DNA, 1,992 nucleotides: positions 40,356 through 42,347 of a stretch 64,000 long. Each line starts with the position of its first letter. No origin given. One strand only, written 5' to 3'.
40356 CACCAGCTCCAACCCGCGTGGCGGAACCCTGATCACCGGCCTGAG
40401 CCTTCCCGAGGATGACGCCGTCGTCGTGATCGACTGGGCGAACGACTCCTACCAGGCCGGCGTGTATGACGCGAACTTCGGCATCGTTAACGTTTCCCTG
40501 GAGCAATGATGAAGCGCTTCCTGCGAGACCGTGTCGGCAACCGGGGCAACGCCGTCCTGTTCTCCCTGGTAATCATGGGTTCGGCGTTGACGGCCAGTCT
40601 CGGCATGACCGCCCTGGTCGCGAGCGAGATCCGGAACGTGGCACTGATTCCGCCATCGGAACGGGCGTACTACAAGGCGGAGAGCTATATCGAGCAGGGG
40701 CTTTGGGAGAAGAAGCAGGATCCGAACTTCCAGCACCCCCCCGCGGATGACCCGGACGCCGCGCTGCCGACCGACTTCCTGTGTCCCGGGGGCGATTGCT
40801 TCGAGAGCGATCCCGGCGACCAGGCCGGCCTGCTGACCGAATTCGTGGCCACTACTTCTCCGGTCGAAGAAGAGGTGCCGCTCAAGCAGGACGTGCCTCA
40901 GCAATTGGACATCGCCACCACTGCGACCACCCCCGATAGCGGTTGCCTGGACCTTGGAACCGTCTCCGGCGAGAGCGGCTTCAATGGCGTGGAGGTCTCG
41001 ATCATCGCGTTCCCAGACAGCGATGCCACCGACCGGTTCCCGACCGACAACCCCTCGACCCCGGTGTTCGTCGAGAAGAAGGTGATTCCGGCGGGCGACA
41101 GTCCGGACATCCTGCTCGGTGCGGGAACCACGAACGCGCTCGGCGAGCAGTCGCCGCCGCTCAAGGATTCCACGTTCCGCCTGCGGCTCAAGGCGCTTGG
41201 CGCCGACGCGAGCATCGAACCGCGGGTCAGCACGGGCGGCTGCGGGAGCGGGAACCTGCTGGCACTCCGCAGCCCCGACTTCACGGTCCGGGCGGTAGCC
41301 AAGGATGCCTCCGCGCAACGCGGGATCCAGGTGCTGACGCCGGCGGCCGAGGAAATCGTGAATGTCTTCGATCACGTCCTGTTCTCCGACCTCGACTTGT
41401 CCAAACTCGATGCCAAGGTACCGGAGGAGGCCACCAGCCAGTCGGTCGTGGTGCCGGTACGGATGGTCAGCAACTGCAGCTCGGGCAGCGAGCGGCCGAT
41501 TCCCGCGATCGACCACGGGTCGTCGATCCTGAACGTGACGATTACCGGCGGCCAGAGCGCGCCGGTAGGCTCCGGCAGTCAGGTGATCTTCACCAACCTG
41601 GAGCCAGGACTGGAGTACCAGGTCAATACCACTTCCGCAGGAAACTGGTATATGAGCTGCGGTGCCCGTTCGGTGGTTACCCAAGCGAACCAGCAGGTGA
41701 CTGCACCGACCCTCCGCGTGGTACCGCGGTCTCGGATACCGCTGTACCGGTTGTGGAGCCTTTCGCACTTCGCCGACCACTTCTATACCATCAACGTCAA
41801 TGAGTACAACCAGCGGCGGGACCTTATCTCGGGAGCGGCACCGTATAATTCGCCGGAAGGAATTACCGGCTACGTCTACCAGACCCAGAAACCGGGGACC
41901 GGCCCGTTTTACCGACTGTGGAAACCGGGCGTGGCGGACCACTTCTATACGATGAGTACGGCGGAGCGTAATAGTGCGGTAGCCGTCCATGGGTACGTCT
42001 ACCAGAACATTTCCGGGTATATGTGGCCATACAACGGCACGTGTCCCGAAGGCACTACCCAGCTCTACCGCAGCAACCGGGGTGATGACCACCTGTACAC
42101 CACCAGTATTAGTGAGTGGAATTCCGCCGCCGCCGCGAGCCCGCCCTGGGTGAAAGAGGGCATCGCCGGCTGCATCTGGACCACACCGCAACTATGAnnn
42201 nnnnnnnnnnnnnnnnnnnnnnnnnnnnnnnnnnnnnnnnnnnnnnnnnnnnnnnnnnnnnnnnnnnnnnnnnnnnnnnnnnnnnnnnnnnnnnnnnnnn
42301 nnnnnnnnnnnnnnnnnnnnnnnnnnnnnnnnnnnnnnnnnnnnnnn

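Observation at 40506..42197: PilX-like protein carrying three DUF5648-type repeats: candidate pilus tip adhesin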

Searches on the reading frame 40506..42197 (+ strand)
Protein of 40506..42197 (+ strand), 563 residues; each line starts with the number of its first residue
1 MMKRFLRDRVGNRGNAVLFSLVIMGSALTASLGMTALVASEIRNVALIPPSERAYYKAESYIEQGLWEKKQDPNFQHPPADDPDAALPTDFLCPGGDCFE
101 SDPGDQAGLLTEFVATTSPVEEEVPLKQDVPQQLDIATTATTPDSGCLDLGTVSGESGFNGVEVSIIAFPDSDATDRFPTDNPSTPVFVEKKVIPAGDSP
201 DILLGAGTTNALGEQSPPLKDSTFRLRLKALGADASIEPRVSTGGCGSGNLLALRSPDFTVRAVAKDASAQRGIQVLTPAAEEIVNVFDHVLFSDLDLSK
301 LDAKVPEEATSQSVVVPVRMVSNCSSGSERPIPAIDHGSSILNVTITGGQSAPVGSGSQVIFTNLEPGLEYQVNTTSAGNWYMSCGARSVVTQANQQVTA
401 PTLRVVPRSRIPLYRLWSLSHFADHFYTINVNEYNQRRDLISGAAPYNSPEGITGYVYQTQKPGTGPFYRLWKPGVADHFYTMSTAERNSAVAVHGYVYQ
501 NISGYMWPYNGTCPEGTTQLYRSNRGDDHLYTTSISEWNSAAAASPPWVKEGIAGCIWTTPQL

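Call 3: search_protein_families(library=pfam, proteins=[window:40506-42197:+], max_evalue=1)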
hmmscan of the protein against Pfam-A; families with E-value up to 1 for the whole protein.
window:40506-42197:+ (563 aa): 1 family
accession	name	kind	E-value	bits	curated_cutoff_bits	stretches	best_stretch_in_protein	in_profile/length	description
PF18885.6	DUF5648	-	3.9e-44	150.6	25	2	412-556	1-132/134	Domain of unknown function (DUF5648)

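Call 4: search_protein_families(library=ncbifam, proteins=[window:40506-42197:+], max_evalue=1)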
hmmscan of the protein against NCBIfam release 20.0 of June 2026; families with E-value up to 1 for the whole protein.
window:40506-42197:+ (563 aa): 0 families

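Call 6: search_solved_structures(query=window:40506-42197:+, max_evalue=1, show_alignments=3)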
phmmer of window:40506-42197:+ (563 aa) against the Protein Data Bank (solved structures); distinct sequences matched with E-value up to 1: 2.
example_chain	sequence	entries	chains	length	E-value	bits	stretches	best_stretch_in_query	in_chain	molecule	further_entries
25hk_A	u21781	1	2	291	0.059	15.2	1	383-501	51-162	Tripartite tricarboxylate transporter substrate binding protein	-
2dk1_A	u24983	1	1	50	0.32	12.8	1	432-466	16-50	WW domain-binding protein 4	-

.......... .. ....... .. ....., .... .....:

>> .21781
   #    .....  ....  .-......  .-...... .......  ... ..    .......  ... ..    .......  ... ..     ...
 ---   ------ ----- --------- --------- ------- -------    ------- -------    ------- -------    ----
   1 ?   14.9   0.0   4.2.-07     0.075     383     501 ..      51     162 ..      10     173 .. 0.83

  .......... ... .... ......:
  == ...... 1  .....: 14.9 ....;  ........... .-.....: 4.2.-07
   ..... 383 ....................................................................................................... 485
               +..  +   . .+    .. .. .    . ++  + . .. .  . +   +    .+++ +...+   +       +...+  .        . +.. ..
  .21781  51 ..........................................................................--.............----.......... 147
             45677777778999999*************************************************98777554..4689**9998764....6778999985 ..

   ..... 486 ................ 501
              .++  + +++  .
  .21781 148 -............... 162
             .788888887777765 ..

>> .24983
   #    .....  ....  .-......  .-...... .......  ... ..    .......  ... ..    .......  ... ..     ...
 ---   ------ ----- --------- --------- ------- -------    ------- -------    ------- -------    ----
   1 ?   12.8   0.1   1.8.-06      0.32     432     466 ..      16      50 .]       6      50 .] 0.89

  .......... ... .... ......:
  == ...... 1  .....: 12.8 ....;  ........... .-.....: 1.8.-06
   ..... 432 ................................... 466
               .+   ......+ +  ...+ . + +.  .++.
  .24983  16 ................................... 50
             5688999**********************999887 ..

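Call 7: find_homologous_proteins(query=window:40506-42197:+, max_evalue=0.001)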
Query window:40506-42197:+ (563 aa): 26 proteins with E <= 0.001 among 8000 candidates.
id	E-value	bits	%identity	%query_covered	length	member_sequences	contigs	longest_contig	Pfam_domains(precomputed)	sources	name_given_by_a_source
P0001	0.0e+0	1290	100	100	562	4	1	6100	PF18885.7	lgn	-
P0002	3.7e-288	975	75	100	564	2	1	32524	PF18885.7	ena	-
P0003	3.8e-137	476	50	32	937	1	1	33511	PF18885.7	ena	-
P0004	5.7e-131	456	44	99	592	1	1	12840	PF18885.7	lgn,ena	-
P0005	1.3e-119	419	44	99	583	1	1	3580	PF18885.7,PF13620.13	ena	-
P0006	6.7e-115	403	40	99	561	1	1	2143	PF18885.7,PF17210.10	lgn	-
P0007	8.2e-109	383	43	99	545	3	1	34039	PF18885.7,PF13620.13,PF17210.10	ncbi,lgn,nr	ncbi:MAG: SdrD B-like domain-containing protein [bacterium]|nr:SdrD B-like domain-containing protein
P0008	2.2e-106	375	41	97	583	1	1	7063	PF18885.7,PF17210.10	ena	-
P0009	1.2e-105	372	42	98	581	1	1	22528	PF18885.7,PF17210.10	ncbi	ncbi:MAG: SdrD B-like domain-containing protein [Patescibacteria group bacterium]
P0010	1.2e-104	369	42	99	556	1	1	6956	PF18885.7,PF17210.10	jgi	jgi:uncharacterized protein DUF5648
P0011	1.9e-104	369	42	98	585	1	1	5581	PF18885.7,PF17210.10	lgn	-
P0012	1.2e-101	359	41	99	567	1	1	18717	PF18885.7,PF17210.10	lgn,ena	-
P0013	3.3e-100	355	40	98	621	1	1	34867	PF18885.7,PF17210.10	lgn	-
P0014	5.7e-100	354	39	97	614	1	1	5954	PF18885.7,PF13620.13,PF17210.10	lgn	-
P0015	8.4e-88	314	38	98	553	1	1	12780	PF17210.10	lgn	-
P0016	1.1e-86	310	38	99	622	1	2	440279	PF18885.7,PF13620.13,PF17210.10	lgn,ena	-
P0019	9.8e-74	267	36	95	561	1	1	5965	PF18885.7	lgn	-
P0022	2.5e-66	243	42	72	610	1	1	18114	PF07691.18,PF13620.13,PF17210.10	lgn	-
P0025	6.8e-51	192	38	58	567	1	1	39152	-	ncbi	-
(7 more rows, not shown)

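Call 16: find_encoding_contigs(protein=P0016, flank=10000, max_places=2)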
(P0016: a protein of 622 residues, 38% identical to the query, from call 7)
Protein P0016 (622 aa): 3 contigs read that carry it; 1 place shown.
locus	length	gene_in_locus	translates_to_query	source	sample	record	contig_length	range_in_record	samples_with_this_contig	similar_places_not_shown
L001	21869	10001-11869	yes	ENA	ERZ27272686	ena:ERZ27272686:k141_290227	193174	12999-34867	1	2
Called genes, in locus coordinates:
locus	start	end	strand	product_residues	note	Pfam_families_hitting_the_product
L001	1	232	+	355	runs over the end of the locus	PF11104:PilM_2, PF14450:FtsA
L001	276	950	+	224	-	PF05137:PilN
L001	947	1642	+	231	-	-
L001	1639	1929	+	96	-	-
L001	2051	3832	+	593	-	PF05157:MshEN, PF00437:T2SSE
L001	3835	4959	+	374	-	PF00437:T2SSE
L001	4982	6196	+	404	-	PF28597:T2SSF_N, PF00482:T2SSF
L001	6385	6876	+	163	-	PF07963:N_methyl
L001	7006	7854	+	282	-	PF06750:A24_N_bact, PF01478:Peptidase_A24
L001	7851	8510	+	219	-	-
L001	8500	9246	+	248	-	-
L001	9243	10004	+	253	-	PF07963:N_methyl (faint)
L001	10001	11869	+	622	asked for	PF18885:DUF5648 (faint), PF17210:SdrD_B, PF13620:CarboxypepD_reg (weak)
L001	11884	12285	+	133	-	PF00075:RNase_H, PF13456:RVT_3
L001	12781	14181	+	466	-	PF13727:CoA_binding_3, PF02397:Bac_transf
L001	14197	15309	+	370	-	PF13439:Glyco_transf_4, PF00534:Glycos_transf_1, PF13692:Glyco_trans_1_4, PF13524:Glyco_trans_1_2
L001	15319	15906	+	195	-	-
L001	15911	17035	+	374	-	PF13439:Glyco_transf_4, PF13579:Glyco_trans_4_4, PF20706:GT4-conflict (weak), PF00534:Glycos_transf_1, PF13692:Glyco_trans_1_4, PF13524:Glyco_trans_1_2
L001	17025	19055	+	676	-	PF13196:DUF4012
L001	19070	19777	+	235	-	PF02096:60KD_IMP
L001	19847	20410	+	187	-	PF01145:Band_7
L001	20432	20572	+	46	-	-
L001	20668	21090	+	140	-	-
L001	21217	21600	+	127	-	PF14325:DUF4383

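Call 17: find_encoding_contigs(protein=P0022, flank=8000, max_places=1)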
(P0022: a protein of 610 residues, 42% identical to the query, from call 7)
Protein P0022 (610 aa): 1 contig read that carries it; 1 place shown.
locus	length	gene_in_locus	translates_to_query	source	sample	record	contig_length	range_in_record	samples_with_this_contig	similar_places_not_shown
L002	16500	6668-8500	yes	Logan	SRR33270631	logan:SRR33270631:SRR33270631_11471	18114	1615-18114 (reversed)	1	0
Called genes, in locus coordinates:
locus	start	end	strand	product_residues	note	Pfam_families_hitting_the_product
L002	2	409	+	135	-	?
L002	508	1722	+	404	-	PF28597:T2SSF_N, PF00482:T2SSF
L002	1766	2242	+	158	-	PF07963:N_methyl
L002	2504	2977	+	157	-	PF07963:N_methyl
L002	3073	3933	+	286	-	PF06750:A24_N_bact, PF01478:Peptidase_A24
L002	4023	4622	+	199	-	-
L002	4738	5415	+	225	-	-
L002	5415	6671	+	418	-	PF07963:N_methyl (weak)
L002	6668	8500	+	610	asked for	PF17210:SdrD_B (faint), PF13620:CarboxypepD_reg (faint), PF07691:PA14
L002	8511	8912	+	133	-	PF00075:RNase_H, PF13456:RVT_3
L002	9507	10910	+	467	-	PF13727:CoA_binding_3, PF02397:Bac_transf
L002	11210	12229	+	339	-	PF13439:Glyco_transf_4, PF20706:GT4-conflict (faint), PF00534:Glycos_transf_1, PF13692:Glyco_trans_1_4, PF13524:Glyco_trans_1_2 (weak)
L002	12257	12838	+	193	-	-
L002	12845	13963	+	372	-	PF13439:Glyco_transf_4, PF00534:Glycos_transf_1, PF13692:Glyco_trans_1_4, PF13524:Glyco_trans_1_2 (weak), PF20706:GT4-conflict (weak)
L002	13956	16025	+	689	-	PF13196:DUF4012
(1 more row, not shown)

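Call 18: find_encoding_contigs(protein=P0025, flank=8000, max_places=1)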
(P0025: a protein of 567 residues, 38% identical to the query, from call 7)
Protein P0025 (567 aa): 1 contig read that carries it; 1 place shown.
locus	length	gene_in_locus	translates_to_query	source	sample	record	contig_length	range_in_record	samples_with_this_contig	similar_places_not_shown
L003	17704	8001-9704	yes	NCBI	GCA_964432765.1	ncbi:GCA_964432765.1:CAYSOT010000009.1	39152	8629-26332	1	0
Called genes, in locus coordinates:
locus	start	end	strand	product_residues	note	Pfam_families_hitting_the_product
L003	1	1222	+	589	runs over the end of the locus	PF05157:MshEN, PF00437:T2SSE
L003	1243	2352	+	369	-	PF00437:T2SSE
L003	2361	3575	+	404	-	PF28597:T2SSF_N, PF00482:T2SSF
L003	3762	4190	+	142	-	-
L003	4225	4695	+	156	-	PF07963:N_methyl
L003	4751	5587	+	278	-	PF06750:A24_N_bact, PF01478:Peptidase_A24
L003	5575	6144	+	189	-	-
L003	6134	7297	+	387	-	-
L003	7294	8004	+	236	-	PF07963:N_methyl (weak)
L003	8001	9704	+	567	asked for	-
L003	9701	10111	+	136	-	PF00075:RNase_H, PF13456:RVT_3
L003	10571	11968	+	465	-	PF13727:CoA_binding_3, PF02397:Bac_transf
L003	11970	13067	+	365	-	PF13439:Glyco_transf_4, PF20706:GT4-conflict (faint), PF00534:Glycos_transf_1, PF13692:Glyco_trans_1_4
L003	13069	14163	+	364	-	PF13439:Glyco_transf_4, PF13579:Glyco_trans_4_4, PF20706:GT4-conflict, PF00534:Glycos_transf_1, PF13692:Glyco_trans_1_4, PF13524:Glyco_trans_1_2 (weak)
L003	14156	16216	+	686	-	PF13196:DUF4012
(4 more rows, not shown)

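Call 19: find_encoding_contigs(protein=P0003, flank=8000, max_places=1)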
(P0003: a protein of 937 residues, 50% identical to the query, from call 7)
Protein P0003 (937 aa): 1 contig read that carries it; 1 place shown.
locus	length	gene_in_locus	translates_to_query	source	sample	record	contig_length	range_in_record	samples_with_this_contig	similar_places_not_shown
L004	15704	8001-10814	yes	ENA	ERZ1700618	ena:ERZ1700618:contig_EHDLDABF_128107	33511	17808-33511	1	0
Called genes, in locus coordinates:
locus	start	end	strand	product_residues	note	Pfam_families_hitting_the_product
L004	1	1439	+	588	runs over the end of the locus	PF05157:MshEN, PF00437:T2SSE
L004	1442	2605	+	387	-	PF00437:T2SSE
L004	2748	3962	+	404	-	PF28597:T2SSF_N, PF00482:T2SSF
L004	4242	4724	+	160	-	PF07963:N_methyl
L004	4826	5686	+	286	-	PF06750:A24_N_bact, PF01478:Peptidase_A24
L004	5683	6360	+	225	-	PF07963:N_methyl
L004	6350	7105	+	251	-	PF07963:N_methyl (faint)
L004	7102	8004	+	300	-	PF07963:N_methyl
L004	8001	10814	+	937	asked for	PF18885:DUF5648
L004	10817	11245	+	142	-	PF00075:RNase_H, PF13456:RVT_3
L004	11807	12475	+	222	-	PF13727:CoA_binding_3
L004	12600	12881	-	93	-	-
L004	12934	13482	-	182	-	-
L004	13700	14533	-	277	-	-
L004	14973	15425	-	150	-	-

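Call 24: search_protein_families(library=pfam, alignment_id=A1, max_evalue=10)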
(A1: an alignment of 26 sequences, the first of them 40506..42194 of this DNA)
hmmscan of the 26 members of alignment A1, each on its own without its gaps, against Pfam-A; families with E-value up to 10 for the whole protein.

A. member 1, window:40506-42194:+ (563 aa): 1 family
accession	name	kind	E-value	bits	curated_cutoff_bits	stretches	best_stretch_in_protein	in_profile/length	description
PF18885.6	DUF5648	-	3.9e-44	150.6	25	2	412-556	1-132/134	Domain of unknown function (DUF5648)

B. families by the number of members that match (of 26 scanned): 18 families
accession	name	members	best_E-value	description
PF17210.9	SdrD_B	18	3.8e-11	SdrD B-like domain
PF18885.6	DUF5648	16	3.6e-85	Domain of unknown function (DUF5648)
PF13620.12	CarboxypepD_reg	16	5.1e-07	Carboxypeptidase regulatory-like domain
PF17802.7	SpaA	12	8.1e-05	Prealbumin-like fold domain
PF24025.1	Ig_DR_A0283-like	7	0.001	DR_A0283-like, Ig-like domain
PF14686.12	fn3_3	2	0.011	Polysaccharide lyase family 4, domain II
PF16841.11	CBM60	2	0.021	Ca-dependent carbohydrate-binding module xylan-binding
PF23623.1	GBD_IRG7_N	2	0.048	IRG7 N-terminal galactose binding domain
PF07691.17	PA14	1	2.2e-18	PA14 domain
PF07621.16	DUF1582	1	0.0073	Protein of unknown function (DUF1582)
PF00041.27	fn3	1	0.034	Fibronectin type III domain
PF10528.15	GLEYA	1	0.05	GLEYA domain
PF19628.4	DUF6132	1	0.11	Family of unknown function (DUF6132)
PF14115.11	YuzL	1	0.12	YuzL-like protein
PF12573.13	OxoDH_E1alpha_N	1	0.34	2-oxoisovalerate dehydrogenase E1 alpha subunit N terminal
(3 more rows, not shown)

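Call 25: predict_structure(alignment_id=A1)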
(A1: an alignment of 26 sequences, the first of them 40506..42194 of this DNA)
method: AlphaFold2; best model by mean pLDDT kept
length: 563 residues; sequences in the alignment: 26
mean_pLDDT: 75.0   pTM: 0.41
mean pLDDT of the five models: 75.0, 75.0, 74.0, 73.3, 72.2
residues with pLDDT >= 90: 143; 70-90: 249; 50-70: 74; < 50: 97
segments of 3 or more residues with pLDDT < 50: 1-5, 25-47, 81-84, 92-108, 175-183, 283-309, 336-338, 441-443
pLDDT, mean of each block of 10 residues (from residue 1): 48 51 47 36 45 68 73 69 53 41 43 74 82 83 87 86 89 49 66 83 86 85 88 89 81 80 70 72 45 37 40 86 83 59 85 83 85 86 89 84 87 87 85 79 63 92 89 87 96 94 94 91 91 96 91 94 65
secondary structure, 60 per line:
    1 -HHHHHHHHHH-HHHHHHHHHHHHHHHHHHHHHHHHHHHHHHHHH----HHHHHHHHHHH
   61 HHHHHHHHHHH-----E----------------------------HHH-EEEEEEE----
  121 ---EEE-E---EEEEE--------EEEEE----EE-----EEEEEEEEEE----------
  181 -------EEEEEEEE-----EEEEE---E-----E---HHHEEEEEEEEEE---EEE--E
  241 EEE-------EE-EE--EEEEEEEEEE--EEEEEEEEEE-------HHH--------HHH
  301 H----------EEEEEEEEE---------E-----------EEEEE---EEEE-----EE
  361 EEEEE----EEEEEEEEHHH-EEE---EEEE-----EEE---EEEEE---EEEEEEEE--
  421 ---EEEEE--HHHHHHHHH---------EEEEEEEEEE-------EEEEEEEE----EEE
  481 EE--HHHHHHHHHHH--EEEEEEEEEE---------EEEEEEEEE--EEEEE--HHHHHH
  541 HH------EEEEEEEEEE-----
elements in order: H2-11 H13-45 H50-71 E110-116 E124-126 E132-136 E145-149 E161-170 E188-195 E201-205 E222-231 E235-237 E240-243 E258-267 E270-279 H298-301 E312-320 E342-346 E350-353 E359-365 E370-377 E382-384 E388-391 E397-399 E403-407 E411-418 E424-428 H431-439 E449-458 E466-473 E478-482 H485-495 E498-507 E517-525 E528-532 H535-542 E549-558
